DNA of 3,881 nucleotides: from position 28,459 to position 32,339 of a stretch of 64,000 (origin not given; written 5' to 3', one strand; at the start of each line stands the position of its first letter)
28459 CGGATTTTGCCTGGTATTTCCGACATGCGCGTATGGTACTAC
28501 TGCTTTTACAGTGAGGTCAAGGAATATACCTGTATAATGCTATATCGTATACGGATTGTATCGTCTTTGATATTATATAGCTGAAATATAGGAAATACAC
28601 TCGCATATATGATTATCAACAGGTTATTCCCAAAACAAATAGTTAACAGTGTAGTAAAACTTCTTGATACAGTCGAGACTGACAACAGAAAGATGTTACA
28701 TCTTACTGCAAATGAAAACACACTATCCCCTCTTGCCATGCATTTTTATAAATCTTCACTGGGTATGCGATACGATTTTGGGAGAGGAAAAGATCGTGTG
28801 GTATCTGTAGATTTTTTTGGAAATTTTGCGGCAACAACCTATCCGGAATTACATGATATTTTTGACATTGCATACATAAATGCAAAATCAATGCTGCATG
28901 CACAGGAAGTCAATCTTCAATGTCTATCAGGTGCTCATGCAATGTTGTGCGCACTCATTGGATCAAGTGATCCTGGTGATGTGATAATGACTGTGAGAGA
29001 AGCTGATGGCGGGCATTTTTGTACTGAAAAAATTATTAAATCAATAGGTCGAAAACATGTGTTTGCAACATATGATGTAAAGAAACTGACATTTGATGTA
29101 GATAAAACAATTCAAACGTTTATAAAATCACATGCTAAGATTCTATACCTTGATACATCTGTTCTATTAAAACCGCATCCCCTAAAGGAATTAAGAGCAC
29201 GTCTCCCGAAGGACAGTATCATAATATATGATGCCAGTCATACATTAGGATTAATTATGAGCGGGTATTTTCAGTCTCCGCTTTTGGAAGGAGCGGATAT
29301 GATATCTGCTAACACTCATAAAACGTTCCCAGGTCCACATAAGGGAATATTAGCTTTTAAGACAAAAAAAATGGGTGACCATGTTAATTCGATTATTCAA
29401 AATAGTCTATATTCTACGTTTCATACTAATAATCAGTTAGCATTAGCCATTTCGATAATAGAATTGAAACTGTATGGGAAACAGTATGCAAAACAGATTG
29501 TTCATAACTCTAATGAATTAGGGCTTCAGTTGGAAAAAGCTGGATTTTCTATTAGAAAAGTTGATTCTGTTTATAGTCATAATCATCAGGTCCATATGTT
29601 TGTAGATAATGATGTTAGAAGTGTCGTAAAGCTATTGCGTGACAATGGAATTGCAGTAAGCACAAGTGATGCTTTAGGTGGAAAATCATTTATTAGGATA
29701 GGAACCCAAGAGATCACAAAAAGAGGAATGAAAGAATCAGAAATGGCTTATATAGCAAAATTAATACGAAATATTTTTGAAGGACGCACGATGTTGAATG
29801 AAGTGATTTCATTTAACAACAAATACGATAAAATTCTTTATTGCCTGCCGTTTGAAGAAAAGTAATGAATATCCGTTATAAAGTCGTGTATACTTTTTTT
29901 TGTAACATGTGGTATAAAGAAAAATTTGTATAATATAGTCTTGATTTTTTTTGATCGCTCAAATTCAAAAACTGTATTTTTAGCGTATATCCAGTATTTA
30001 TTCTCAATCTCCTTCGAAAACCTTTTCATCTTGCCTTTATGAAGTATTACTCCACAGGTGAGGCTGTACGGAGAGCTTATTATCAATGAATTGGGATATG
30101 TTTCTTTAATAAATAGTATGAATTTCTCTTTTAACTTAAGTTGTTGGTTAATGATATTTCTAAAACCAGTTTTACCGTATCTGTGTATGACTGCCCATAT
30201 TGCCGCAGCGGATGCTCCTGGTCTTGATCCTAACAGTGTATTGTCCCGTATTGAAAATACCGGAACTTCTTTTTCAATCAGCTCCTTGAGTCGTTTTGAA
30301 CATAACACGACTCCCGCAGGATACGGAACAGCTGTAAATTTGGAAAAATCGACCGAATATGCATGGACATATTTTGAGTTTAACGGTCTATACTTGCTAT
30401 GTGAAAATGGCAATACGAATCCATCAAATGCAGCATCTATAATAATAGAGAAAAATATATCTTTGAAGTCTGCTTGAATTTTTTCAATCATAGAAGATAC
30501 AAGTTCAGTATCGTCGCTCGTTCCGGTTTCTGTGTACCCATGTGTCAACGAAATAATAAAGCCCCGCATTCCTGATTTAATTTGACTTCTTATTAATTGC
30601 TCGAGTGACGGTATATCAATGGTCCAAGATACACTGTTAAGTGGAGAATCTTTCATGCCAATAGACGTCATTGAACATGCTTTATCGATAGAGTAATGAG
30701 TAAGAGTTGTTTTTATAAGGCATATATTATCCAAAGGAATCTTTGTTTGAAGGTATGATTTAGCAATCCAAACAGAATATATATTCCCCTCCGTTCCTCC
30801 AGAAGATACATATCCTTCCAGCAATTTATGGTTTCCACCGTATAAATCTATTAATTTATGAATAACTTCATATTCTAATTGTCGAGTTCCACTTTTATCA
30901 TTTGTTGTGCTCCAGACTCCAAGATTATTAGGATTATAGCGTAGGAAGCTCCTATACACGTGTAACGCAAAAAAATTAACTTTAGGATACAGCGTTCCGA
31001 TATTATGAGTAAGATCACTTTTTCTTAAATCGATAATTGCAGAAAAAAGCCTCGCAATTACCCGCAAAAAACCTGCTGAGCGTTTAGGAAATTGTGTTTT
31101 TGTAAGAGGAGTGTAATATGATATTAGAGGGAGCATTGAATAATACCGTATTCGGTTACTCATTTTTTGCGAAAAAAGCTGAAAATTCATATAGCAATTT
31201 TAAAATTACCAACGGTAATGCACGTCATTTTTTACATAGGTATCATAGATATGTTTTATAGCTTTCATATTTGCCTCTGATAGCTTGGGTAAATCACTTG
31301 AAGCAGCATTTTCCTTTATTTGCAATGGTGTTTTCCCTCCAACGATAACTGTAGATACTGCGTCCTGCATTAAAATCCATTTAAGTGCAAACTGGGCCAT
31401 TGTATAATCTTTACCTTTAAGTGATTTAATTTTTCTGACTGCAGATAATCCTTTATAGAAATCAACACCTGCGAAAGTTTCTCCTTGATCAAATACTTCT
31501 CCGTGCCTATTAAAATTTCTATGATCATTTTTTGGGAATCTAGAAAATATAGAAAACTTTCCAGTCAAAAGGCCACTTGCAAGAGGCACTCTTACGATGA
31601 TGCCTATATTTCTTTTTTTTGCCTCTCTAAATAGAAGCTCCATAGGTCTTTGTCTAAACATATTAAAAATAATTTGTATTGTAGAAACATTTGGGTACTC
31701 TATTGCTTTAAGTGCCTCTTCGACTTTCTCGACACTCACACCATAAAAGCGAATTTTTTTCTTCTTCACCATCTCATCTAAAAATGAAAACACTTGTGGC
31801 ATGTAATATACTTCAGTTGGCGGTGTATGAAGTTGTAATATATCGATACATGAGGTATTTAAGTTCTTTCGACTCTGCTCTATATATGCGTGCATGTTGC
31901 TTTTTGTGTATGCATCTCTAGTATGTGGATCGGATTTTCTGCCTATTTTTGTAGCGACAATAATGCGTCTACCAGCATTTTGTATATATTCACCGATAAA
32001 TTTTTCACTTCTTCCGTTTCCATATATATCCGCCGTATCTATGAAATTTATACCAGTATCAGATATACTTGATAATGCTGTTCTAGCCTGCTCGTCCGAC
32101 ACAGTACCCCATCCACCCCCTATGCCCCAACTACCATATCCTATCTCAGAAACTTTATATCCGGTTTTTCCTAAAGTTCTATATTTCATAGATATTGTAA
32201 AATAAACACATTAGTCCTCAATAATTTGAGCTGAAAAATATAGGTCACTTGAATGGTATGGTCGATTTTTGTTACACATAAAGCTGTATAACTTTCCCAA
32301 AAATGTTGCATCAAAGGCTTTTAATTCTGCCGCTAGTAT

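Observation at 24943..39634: Amine-tailoring enzyme set inside a glycan export locus: three decarboxylases, a GS-family ligase, an SHMT-like enzyme, a class-IV aminotransferase and two methyltransferases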

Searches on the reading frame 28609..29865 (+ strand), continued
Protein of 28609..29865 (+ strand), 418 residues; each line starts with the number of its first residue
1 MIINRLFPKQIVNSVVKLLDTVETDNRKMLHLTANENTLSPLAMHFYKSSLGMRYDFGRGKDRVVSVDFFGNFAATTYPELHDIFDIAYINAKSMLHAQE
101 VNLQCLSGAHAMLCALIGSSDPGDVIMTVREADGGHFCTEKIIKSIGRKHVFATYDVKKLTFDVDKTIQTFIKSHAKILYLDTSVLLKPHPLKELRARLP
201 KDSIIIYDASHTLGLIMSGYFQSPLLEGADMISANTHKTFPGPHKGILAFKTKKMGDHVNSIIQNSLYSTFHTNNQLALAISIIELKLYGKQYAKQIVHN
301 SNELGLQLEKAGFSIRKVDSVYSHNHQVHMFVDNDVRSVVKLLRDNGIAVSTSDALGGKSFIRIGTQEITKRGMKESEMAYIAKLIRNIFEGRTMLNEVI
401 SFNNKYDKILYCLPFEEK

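Call 90: fold_search(model_id=the predicted structure, library=pdb)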
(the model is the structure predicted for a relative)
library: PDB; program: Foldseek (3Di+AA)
matches with E <= 10: 1951; with E <= 0.001: 1557
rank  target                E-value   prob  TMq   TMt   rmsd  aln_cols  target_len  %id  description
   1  7k34_B                3.7e-35  1.00  0.86  0.81   3.4       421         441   28  Crystal structure of L-threonine transaldolase from Pseudomonas fluorescens in internal aldimine state (released 2020-12-30)
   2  7k34_A                1.3e-34  1.00  0.87  0.83   3.0       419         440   28  Crystal structure of L-threonine transaldolase from Pseudomonas fluorescens in internal aldimine state (released 2020-12-30)
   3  7k34_C                2.3e-34  1.00  0.86  0.81   3.0       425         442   28  Crystal structure of L-threonine transaldolase from Pseudomonas fluorescens in internal aldimine state (released 2020-12-30)
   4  4bhd_A                7.6e-34  1.00  0.85  0.85   2.4       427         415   25  Methanococcus jannaschii serine hydroxymethyl-transferase, apo form (released 2014-04-16)
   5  4uqv_H                1.3e-32  1.00  0.87  0.85   3.0       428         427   25  methanococcus jannaschii serine hydroxymethyl-transferase in complex with PLP (released 2014-07-30)
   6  4uqv_A                4.6e-32  1.00  0.87  0.86   2.9       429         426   25  methanococcus jannaschii serine hydroxymethyl-transferase in complex with PLP (released 2014-07-30)
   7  4uqv_B                7.3e-32  1.00  0.87  0.85   3.0       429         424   25  methanococcus jannaschii serine hydroxymethyl-transferase in complex with PLP (released 2014-07-30)
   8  4uqv_E                7.3e-32  1.00  0.87  0.85   3.2       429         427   25  methanococcus jannaschii serine hydroxymethyl-transferase in complex with PLP (released 2014-07-30)
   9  4uqv_G                1.3e-31  1.00  0.88  0.86   2.5       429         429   25  methanococcus jannaschii serine hydroxymethyl-transferase in complex with PLP (released 2014-07-30)
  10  4uqv_D                1.5e-31  1.00  0.87  0.85   2.7       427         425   26  methanococcus jannaschii serine hydroxymethyl-transferase in complex with PLP (released 2014-07-30)
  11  4uqv_C                2.3e-31  1.00  0.84  0.84   3.0       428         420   25  methanococcus jannaschii serine hydroxymethyl-transferase in complex with PLP (released 2014-07-30)
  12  2vgs                  3.6e-30  1.00  0.80  0.82   3.7       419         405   21  Crystal structure of E53QbsSHMT internal aldimine (released 2007-12-04)
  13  4uqv_F                4.8e-30  1.00  0.86  0.86   2.9       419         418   26  methanococcus jannaschii serine hydroxymethyl-transferase in complex with PLP (released 2014-07-30)
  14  6ymd_A                4.8e-30  1.00  0.82  0.81   3.5       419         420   22  Crystal structure of serine hydroxymethyltransferase from Aphanothece halophytica in the covalent complex with malonat (released 2020-06-03)
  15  6ymf                  8.0e-30  1.00  0.82  0.82   3.4       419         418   21  Crystal structure of serine hydroxymethyltransferase from Aphanothece halophytica in the PLP-Serine external aldimine st (released 2020-06-03)
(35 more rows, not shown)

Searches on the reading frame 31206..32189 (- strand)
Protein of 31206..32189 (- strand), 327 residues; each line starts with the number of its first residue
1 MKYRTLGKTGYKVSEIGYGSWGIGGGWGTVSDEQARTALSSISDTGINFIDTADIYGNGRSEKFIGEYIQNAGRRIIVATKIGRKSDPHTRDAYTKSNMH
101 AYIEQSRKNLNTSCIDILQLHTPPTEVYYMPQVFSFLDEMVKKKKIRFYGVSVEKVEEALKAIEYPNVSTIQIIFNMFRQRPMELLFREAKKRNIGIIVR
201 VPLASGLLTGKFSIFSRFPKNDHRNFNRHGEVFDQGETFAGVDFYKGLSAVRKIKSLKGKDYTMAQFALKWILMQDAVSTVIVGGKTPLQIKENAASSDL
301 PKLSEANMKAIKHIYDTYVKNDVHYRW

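Call 3: search_protein_families(library=pfam, proteins=[window:31206-32189:-])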
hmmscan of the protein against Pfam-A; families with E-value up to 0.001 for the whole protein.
window:31206-32189:- (327 aa): 1 family
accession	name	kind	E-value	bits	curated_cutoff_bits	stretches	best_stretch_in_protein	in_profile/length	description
PF00248.27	Aldo_ket_red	-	2.7e-64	217.5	24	1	15-315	1-290/291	Aldo/keto reductase family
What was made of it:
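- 31206..32189 (-): Aldo-keto reductase. It co-occurs strictly with the TagF-like, cytidylyltransferase and methyltransferase genes. Its role is inferred only. Pfam Aldo_ket_red 217 bits (call 3).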

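Call 5: search_protein_families(library=ncbifam, proteins=[window:31206-32189:-], max_evalue=0.00001)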
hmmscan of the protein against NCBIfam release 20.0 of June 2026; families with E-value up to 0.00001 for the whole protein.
window:31206-32189:- (327 aa): 7 families
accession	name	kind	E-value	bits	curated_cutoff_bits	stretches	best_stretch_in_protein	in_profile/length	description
NF049922.1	MethglyxlRedYdjG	equivalog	1.3e-31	109.9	550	1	1-314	1-320/326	NADH-dependent methylglyoxal reductase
TIGR01293.1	Kv_beta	subfamily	2.4e-23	82.7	365.4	1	1-314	1-318/319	voltage-dependent potassium channel subunit beta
NF007388.0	PRK09912.1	subfamily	1.9e-19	69.7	448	1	1-316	13-334/346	L-glyceraldehyde 3-phosphate reductase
NF007912.0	PRK10625.1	equivalog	1e-17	64.6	415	1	1-318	1-341/346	NADP(H)-dependent aldo-keto reductase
NF007695.0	PRK10376.1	subfamily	4.8e-15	55.4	280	1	9-186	13-199/290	oxidoreductase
NF008377.0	PRK11172.1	equivalog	2.2e-09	36.9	327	1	30-206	13-184/267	2,5-didehydrogluconate reductase DkgB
NF008598.0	PRK11565.1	equivalog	1e-06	28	425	0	25-169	20-155/275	2,5-didehydrogluconate reductase DkgA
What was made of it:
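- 31206..32189 (-): Best NCBIfam hit is methylglyoxal reductase YdjG at 110 vs 550 (call 5).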
